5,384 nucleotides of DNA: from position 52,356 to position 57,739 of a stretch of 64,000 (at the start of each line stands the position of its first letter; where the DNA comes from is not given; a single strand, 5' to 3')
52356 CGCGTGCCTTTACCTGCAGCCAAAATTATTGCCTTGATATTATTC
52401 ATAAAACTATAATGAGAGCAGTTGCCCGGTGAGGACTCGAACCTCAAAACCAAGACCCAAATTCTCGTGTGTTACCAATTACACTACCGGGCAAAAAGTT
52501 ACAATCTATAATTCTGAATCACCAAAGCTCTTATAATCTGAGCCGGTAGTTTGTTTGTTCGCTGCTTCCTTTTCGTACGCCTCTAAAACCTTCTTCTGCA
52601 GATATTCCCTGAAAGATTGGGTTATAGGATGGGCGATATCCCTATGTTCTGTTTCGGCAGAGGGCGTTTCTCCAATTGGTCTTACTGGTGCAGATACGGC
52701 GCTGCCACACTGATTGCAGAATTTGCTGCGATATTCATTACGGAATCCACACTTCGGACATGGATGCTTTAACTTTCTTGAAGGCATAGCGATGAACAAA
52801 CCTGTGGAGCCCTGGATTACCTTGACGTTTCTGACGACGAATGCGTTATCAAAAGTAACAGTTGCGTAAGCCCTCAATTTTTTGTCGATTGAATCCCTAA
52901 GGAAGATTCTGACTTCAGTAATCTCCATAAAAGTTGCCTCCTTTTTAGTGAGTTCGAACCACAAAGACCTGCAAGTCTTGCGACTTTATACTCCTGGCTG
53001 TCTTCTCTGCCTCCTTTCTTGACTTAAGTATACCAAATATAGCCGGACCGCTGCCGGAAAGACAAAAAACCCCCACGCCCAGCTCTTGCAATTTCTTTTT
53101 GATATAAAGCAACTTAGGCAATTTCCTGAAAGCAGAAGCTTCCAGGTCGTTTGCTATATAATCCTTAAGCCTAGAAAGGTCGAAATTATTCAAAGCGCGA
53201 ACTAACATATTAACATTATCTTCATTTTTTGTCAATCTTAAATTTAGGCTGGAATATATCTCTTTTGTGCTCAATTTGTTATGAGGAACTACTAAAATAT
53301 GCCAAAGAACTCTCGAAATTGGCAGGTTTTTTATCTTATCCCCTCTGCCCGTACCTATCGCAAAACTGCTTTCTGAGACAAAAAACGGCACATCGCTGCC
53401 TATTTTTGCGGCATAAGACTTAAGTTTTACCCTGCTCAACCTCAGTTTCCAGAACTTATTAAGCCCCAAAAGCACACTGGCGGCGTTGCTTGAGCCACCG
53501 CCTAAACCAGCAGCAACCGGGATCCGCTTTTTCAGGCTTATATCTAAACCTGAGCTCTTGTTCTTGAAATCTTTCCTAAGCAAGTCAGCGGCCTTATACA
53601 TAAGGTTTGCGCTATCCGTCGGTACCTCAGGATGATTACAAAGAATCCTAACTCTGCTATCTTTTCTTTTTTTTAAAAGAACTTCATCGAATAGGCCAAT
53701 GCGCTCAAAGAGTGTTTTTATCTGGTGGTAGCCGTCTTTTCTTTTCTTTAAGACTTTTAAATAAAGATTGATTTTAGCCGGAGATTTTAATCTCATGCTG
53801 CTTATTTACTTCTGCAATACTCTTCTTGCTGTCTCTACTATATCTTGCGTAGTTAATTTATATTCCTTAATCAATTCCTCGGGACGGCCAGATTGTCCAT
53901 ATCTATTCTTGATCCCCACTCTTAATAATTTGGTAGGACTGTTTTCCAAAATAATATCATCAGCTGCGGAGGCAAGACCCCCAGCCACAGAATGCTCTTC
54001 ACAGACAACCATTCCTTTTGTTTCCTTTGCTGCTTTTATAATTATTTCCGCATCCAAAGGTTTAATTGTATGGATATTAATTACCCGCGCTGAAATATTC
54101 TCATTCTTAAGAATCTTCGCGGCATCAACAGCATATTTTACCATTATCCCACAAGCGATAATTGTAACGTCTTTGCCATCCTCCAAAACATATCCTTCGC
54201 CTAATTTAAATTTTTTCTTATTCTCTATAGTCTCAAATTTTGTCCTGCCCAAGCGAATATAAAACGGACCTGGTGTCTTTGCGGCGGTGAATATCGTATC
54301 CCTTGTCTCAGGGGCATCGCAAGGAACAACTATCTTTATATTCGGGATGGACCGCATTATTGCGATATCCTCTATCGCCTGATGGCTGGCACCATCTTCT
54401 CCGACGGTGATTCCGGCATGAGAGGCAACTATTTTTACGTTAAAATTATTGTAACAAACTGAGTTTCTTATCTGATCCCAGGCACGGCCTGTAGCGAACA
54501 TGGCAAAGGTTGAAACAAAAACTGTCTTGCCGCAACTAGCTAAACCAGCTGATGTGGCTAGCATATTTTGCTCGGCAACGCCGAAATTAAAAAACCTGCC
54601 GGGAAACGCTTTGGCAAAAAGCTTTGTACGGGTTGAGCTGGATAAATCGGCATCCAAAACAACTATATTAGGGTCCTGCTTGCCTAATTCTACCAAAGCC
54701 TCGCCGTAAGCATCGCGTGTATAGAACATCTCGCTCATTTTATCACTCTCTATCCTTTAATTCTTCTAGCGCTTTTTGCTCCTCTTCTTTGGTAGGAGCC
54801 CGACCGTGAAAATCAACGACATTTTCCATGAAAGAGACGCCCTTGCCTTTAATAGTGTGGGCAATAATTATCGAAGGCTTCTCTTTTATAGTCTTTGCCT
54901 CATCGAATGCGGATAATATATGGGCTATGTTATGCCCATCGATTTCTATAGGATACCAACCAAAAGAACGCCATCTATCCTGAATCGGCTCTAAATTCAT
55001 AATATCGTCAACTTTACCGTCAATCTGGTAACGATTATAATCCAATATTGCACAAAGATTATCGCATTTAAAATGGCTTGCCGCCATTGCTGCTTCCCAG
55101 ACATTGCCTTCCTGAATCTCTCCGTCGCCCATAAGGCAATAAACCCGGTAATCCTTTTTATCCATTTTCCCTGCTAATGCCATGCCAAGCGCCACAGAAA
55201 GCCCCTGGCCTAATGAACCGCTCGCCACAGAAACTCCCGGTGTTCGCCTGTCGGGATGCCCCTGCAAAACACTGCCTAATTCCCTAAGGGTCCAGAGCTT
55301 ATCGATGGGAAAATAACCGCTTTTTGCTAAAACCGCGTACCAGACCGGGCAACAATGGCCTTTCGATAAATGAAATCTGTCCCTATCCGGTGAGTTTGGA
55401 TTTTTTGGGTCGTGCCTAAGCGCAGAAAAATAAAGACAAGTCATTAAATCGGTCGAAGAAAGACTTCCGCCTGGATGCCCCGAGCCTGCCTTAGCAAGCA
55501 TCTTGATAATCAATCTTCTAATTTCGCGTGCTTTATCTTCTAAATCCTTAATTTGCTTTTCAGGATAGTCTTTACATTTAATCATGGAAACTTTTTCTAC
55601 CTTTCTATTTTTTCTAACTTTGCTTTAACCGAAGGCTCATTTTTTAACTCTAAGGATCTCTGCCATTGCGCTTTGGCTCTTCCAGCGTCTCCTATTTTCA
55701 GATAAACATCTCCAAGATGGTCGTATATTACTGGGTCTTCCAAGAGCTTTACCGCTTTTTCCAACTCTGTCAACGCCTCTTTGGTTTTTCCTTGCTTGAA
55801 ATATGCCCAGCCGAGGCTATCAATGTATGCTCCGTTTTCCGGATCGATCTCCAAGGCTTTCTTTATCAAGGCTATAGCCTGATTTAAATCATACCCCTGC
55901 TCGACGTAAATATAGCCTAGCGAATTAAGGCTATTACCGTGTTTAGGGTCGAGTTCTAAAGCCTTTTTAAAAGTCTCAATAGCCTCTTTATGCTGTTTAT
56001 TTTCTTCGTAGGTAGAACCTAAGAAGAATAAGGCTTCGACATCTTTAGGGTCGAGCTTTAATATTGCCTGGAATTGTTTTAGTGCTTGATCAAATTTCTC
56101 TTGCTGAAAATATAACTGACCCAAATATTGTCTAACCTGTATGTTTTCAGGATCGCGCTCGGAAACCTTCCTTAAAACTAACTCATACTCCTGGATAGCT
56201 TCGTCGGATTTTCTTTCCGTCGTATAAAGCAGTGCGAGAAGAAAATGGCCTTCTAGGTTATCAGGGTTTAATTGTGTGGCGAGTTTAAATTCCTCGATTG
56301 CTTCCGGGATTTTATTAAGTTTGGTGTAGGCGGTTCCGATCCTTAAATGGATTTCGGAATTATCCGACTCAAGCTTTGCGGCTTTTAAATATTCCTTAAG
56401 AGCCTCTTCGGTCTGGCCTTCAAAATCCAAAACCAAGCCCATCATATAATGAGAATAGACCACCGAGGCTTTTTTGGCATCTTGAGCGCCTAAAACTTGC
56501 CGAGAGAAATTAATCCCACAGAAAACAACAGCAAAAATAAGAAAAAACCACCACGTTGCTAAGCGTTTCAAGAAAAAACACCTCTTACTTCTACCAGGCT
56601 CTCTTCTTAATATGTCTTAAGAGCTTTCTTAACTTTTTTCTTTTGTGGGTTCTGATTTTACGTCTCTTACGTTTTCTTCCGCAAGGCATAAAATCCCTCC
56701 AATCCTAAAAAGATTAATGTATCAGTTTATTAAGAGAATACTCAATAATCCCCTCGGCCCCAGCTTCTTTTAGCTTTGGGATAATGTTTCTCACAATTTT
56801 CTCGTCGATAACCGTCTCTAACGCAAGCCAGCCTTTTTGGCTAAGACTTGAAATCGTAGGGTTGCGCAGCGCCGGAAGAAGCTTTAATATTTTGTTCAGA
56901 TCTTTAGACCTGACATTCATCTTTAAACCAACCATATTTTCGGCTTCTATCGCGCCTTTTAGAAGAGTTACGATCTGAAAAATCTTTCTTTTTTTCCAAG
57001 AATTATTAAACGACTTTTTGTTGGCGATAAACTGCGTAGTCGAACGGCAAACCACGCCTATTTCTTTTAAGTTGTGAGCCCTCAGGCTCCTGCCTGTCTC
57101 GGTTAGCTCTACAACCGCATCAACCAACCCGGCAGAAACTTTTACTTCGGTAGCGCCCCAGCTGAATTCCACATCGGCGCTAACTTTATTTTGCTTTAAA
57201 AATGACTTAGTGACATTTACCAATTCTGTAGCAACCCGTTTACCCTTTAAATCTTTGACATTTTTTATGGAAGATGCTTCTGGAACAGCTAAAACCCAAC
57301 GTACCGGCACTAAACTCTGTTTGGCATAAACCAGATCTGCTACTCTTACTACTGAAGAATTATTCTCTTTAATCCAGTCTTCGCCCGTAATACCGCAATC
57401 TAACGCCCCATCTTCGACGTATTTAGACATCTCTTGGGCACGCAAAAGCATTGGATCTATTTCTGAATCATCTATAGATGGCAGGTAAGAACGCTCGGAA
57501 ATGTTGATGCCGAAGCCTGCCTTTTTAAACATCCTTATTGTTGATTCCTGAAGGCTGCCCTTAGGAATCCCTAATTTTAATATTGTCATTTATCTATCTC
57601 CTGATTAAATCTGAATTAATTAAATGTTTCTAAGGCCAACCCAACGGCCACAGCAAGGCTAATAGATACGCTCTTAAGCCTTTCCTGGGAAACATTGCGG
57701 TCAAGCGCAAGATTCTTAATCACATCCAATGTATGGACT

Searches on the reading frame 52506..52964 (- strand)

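Call 91: search_protein_families(library=pfam, proteins=[window:52506-52964:-], max_evalue=0.001)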
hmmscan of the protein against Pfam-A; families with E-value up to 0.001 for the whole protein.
window:52506-52964:- (152 aa): 3 families
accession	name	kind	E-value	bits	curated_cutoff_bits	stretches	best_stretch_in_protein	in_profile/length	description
PF04026.17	SpoVG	-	6e-29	100.5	29.6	1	13-132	1-82/82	SpoVG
PF12773.13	DZR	-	3e-05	24.5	27.3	1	69-91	1-23/45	Double zinc ribbon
PF13240.11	Zn_Ribbon_1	-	0.00067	19.8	25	0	69-89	2-22/23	zinc-ribbon domain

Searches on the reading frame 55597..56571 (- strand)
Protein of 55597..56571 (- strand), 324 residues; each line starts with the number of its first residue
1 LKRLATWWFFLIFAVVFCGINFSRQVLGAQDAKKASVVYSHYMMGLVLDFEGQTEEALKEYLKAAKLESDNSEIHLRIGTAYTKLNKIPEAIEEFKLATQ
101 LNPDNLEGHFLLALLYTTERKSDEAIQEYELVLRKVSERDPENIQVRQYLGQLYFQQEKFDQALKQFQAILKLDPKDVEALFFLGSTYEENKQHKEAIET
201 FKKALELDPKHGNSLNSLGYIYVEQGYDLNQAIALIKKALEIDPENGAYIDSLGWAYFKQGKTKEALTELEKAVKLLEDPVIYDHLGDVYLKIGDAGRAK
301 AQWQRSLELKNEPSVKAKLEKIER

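Call 3: search_protein_families(library=pfam, proteins=[window:55597-56571:-], max_evalue=0.1)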
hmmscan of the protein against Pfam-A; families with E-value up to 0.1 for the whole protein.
window:55597-56571:- (324 aa): 44 families (the best 25 are shown)
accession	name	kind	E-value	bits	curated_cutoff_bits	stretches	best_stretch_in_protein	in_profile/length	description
PF07719.23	TPR_2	-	1.4e-46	153.2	27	6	179-211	2-34/34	Tetratricopeptide repeat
PF13181.12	TPR_8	-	4.1e-42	139.2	25.7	6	179-211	2-34/34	Tetratricopeptide repeat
PF00515.34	TPR_1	-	5.3e-42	140.4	27.8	6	179-211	2-34/34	Tetratricopeptide repeat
PF13414.12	TPR_11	-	7.6e-41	138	26.8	5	151-191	1-41/42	TPR repeat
PF13431.12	TPR_17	-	8.9e-39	129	24.4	6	201-233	2-33/34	Tetratricopeptide repeat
PF14559.12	TPR_19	-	1.8e-32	111.9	25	6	155-211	2-58/68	Tetratricopeptide repeat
PF13432.12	TPR_16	-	1.6e-31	108.8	32.7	3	150-210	3-63/65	Tetratricopeptide repeat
PF13428.12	TPR_14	-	5e-29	98.2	23.5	3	146-185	3-42/44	Tetratricopeptide repeat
PF13424.12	TPR_12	-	2.3e-25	89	30.1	3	181-244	6-76/77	Tetratricopeptide repeat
PF12895.13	ANAPC3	-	1.3e-24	86.7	27.2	5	126-203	5-81/82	Anaphase-promoting complex, cyclosome, subunit 3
PF23914.1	TPR_CcmH_CycH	-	6.6e-24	85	42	2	70-177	48-154/158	Cytochrome c-type biogenesis protein H TPR domain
PF13174.12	TPR_6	-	2.2e-19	69.1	26.3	3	179-210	1-32/33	Tetratricopeptide repeat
PF13176.12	TPR_7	-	4e-16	58.1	27.9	1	180-209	1-32/36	Tetratricopeptide repeat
PF13371.12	TPR_9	-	2.5e-12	47.1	35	1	150-210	1-61/73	Tetratricopeptide repeat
PF13374.12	TPR_10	-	1.1e-11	44.8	27.5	1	249-276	4-31/42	Tetratricopeptide repeat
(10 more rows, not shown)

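Call 43: search_protein_families(library=ncbifam, proteins=[window:55597-56571:-], max_evalue=0.00001)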
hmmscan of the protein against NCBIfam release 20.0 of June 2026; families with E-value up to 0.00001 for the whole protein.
window:55597-56571:- (324 aa): 34 families (the best 25 are shown)
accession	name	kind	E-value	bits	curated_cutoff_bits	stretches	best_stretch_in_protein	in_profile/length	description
TIGR02917.1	PEP_TPR_lipo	equivalog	3.9e-40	137.5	312.2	2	162-302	754-893/899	XrtA/PEP-CTERM system TPR-repeat protein PrsT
NF040959.1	MamA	equivalog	2.3e-38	131.7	200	2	132-243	93-203/204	magnetosome protein MamA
TIGR02521.1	type_IV_pilW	equivalog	8.7e-31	107.3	154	2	140-241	26-127/234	type IV pilus biogenesis/stability protein PilW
NF033762.1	social_mot_Tgl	equivalog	4.9e-27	94.9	225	2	138-305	25-195/252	social motility TPR repeat lipoprotein Tgl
TIGR02552.1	LcrH_SycD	equivalog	2.6e-23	82.3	104.8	1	150-248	24-121/136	SycD/LcrH family type III secretion system chaperone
NF008757.0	PRK11788.1-5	equivalog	3.2e-18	66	363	1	90-276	53-243/388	lipopolysaccharide assembly protein LapB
NF052415.1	T3SS_chap_SctY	equivalog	5e-18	65.6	70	1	146-210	8-72/106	type III secretion apparatus assembly chaperone SctY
NF002725.1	PRK02603.1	equivalog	7.3e-17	61.9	143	1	159-231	50-125/173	photosystem I assembly protein Ycf3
NF047371.1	FlcA_CTERM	equivalog_domain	5.2e-16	58.2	300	1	43-140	443-541/646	periplasmic flagellar collar protein FlcA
NF008520.0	PRK11447.1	equivalog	5.2e-16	57.6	858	0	219-276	276-332/1157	cellulose synthase complex outer membrane protein BcsC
TIGR00990.1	3a0801s09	subfamily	6.5e-16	58.1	757.25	2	43-175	370-498/615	mitochondrial import receptor subunit TOM70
NF033758.1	gliding_GltE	equivalog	1.7e-15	56.9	225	0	195-312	137-254/411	adventurous gliding motility TPR repeat lipoprotein GltE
NF047507.1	TPR_BatC_Lepto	exception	4.2e-14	52.5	175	0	155-221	69-139/214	TPR repeat-containing protein BatC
NF033920.0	C39_PA2778_fam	equivalog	5.6e-14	52.2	150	1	156-243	168-254/255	PA2778 family cysteine peptidase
TIGR02795.1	tol_pal_ybgF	equivalog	5.7e-14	52.7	90.1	1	149-206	44-104/119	tol-pal system protein YbgF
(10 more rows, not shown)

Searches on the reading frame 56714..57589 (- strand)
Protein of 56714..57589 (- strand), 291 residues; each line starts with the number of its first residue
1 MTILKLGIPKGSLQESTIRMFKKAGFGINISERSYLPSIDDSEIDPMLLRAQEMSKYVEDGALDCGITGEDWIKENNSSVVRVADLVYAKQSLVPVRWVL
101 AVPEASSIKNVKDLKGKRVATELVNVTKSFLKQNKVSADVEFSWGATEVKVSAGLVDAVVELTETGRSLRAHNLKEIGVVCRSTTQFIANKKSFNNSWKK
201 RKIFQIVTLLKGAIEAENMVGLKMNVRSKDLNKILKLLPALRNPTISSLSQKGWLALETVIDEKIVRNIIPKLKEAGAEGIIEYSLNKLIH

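Call 3: search_protein_families(library=pfam, proteins=[window:56714-57589:-], max_evalue=0.1)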
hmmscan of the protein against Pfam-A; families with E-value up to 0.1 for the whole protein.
window:56714-57589:- (291 aa): 4 families
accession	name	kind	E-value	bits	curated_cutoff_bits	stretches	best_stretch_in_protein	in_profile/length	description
PF01634.23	HisG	-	6.3e-46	156.6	25.5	1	50-211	1-157/158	ATP phosphoribosyltransferase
PF08029.16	HisG_C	-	6.5e-25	87.5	23.5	1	216-288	1-73/73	HisG, C-terminal domain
PF09084.16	NMT1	-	2.4e-07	31.3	20.5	1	55-204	35-198/216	NMT1/THI5 like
PF12974.12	Phosphonate-bd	-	0.016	15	27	1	97-131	86-126/242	ABC transporter, phosphonate, periplasmic substrate-binding protein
